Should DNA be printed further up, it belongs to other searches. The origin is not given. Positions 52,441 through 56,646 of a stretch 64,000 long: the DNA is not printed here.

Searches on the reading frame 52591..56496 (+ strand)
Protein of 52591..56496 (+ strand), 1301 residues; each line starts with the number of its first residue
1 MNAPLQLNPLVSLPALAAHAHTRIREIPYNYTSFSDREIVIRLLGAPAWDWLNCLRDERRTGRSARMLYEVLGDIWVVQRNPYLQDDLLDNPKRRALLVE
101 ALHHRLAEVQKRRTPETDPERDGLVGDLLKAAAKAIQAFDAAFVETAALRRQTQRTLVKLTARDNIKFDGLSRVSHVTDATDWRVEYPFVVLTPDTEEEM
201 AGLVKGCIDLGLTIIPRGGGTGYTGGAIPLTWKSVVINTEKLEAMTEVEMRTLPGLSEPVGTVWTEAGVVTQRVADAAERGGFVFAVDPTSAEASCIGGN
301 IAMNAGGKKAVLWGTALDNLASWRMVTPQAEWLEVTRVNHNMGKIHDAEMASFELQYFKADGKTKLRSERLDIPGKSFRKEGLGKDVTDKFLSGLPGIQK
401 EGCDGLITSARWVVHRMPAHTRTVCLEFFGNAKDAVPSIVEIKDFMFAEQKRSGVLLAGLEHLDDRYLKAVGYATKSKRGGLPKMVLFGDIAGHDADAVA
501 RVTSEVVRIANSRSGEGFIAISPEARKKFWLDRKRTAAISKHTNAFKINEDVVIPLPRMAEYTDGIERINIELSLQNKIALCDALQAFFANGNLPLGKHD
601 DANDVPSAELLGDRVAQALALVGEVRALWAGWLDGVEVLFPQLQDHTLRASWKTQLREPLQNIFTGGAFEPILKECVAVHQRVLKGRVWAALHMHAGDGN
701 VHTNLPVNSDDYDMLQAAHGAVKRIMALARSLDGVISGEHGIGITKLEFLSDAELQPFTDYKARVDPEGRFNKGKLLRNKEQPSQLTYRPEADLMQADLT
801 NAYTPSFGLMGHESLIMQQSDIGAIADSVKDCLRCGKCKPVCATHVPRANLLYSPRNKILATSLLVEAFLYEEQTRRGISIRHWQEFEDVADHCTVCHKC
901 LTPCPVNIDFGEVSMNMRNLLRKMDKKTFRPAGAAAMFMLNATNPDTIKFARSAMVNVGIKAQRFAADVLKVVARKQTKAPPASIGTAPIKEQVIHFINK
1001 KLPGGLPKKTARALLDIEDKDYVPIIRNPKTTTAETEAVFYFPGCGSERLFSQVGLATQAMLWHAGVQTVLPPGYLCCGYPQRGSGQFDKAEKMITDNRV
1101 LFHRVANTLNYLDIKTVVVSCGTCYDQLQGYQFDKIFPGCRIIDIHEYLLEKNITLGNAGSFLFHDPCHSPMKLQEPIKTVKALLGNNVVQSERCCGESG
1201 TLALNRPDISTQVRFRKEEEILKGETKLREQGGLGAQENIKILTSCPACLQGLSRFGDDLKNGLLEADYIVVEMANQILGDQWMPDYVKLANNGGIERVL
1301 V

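Call 68: search_protein_families(library=pfam, proteins=[window:52591-56496:+], max_evalue=0.00001)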
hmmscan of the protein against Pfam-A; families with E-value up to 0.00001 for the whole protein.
window:52591-56496:+ (1301 aa): 6 families
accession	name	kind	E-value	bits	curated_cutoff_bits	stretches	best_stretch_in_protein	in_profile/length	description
PF12447.13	DUF3683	-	6.7e-50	168.5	27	1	23-140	2-113/114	Protein of unknown function (DUF3683)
PF02913.24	FAD-oxidase_C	-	2.5e-23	83.5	21.2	2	684-776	152-248/248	FAD linked oxidases, C-terminal domain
PF01565.28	FAD_binding_4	-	5.2e-23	81.7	26.4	1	190-335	3-138/139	FAD binding domain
PF11880.13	DUF3400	-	2.4e-21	75.5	25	1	1254-1301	1-45/45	Domain of unknown function (DUF3400)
PF02754.22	CCG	-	4.6e-13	49.5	20.6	1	1039-1128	1-84/85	Cysteine-rich domain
PF13183.11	Fer4_8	-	7.3e-08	33.3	27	1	829-908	2-68/68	4Fe-4S dicluster domain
